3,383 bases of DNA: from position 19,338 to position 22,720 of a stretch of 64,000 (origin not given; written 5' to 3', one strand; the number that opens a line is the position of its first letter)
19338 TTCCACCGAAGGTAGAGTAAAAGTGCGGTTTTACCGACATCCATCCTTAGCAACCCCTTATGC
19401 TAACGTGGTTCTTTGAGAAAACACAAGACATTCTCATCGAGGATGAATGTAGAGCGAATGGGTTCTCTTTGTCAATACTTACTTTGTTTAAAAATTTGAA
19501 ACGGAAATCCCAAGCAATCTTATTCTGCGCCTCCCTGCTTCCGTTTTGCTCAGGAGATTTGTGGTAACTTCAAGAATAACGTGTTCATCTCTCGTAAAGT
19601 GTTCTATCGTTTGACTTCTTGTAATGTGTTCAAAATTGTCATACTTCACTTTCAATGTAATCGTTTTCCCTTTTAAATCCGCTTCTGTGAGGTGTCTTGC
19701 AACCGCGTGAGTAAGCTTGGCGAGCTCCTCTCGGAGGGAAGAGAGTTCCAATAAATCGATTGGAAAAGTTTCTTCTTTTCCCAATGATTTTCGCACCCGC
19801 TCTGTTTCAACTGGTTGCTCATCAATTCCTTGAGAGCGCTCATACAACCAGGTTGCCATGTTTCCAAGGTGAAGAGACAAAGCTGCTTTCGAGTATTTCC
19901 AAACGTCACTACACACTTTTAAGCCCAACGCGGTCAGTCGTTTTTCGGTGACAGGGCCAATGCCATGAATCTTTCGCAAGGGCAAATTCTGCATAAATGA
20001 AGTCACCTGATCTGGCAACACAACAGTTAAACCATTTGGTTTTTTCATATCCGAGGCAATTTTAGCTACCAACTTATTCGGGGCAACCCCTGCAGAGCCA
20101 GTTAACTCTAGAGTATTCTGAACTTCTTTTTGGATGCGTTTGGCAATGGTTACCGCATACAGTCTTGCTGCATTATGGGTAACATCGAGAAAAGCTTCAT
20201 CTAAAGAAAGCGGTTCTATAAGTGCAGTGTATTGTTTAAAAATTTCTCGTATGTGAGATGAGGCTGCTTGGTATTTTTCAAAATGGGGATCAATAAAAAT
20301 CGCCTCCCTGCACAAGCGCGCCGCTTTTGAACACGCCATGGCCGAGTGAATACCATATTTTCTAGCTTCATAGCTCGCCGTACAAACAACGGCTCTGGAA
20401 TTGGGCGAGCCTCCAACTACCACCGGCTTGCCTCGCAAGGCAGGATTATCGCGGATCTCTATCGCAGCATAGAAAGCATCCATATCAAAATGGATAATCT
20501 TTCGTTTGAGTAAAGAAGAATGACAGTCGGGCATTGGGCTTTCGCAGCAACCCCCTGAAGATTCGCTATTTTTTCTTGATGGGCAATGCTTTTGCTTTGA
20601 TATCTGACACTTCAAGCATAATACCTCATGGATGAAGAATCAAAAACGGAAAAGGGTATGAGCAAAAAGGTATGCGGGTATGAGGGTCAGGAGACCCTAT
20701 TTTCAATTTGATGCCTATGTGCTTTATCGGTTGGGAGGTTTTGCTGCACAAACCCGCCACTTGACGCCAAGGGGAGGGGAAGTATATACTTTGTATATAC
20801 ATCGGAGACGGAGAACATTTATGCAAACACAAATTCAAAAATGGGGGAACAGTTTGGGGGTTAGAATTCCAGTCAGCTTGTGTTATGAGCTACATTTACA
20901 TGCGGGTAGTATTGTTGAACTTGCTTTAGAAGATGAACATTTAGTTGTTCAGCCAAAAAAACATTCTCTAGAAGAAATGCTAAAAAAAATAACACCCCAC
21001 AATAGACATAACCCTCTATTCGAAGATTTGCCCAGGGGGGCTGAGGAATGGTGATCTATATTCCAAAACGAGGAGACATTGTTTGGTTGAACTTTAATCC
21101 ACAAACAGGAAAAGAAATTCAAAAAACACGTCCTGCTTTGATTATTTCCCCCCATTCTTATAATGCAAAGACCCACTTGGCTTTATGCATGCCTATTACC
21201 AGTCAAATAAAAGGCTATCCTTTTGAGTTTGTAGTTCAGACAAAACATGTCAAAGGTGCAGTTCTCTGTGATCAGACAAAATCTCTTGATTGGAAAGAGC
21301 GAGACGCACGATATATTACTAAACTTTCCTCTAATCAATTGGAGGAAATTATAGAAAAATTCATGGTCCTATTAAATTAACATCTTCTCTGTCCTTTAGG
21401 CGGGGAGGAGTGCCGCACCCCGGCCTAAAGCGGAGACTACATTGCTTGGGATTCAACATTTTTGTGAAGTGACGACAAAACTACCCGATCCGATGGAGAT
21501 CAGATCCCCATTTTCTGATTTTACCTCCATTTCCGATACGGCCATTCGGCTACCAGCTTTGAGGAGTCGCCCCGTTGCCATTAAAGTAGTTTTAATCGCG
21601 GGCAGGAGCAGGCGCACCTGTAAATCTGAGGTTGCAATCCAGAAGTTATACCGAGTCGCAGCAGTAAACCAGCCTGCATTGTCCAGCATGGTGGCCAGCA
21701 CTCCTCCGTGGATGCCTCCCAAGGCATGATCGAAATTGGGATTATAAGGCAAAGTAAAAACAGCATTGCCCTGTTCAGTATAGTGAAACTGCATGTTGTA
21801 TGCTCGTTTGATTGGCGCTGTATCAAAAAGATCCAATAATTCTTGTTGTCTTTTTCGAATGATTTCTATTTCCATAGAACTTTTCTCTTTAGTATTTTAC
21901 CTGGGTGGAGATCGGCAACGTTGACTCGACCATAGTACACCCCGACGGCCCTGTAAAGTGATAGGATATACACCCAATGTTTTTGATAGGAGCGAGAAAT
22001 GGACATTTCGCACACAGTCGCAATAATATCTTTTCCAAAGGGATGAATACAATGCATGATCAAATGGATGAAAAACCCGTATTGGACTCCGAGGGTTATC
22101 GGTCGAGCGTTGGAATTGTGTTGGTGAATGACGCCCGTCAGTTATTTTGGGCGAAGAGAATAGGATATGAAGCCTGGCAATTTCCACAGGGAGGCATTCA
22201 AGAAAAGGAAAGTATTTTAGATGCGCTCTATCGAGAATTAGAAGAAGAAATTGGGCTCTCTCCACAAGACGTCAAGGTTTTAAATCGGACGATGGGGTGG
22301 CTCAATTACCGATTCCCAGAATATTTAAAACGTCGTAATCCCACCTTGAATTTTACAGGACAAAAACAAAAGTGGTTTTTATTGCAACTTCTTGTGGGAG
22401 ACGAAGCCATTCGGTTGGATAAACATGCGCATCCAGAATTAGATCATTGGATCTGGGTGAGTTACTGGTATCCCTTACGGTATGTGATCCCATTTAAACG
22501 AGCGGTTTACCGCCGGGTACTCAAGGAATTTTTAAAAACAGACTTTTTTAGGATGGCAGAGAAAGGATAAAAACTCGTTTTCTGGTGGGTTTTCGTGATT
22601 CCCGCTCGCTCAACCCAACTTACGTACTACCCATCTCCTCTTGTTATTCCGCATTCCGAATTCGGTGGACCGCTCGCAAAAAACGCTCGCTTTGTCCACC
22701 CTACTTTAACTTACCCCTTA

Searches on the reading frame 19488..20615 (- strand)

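Call 24: search_protein_families(library=pfam, proteins=[window:19488-20615:-], max_evalue=0.001)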
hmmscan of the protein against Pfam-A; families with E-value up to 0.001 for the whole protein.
window:19488-20615:- (375 aa): 5 families
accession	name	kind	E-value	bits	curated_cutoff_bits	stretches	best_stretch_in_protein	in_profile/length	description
PF00817.25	IMS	-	3e-49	167.2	23.2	1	44-189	2-148/148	impB/mucB/samB family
PF11799.13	IMS_C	-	1.6e-24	86.8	20.7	1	275-375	1-99/109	impB/mucB/samB family C-terminal domain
PF11798.14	IMS_HHH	-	2.7e-08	34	24.4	1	202-232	2-32/32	IMS family HHH motif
PF21999.2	IMS_HHH_1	-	1e-06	29.5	27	1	218-265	5-53/53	DNA polymerase-iota, thumb domain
PF21704.3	POLH-Rev1_HhH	-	0.00024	21.7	27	1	211-264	1-56/56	DNApol eta/Rev1, HhH motif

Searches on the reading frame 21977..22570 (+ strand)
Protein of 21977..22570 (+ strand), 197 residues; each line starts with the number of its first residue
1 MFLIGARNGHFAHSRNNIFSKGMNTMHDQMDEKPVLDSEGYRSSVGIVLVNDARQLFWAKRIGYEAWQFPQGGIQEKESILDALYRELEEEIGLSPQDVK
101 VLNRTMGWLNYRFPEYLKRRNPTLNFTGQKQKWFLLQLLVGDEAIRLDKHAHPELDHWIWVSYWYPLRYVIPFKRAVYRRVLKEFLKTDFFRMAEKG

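Call 66: search_protein_families(library=pfam, proteins=[window:21977-22570:+], max_evalue=0.001)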
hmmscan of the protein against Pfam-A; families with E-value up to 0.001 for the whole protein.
window:21977-22570:+ (197 aa): 1 family
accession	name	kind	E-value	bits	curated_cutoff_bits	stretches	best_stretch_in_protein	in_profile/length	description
PF00293.34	NUDIX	-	1.2e-18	67.8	21.1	1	41-164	2-116/134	NUDIX domain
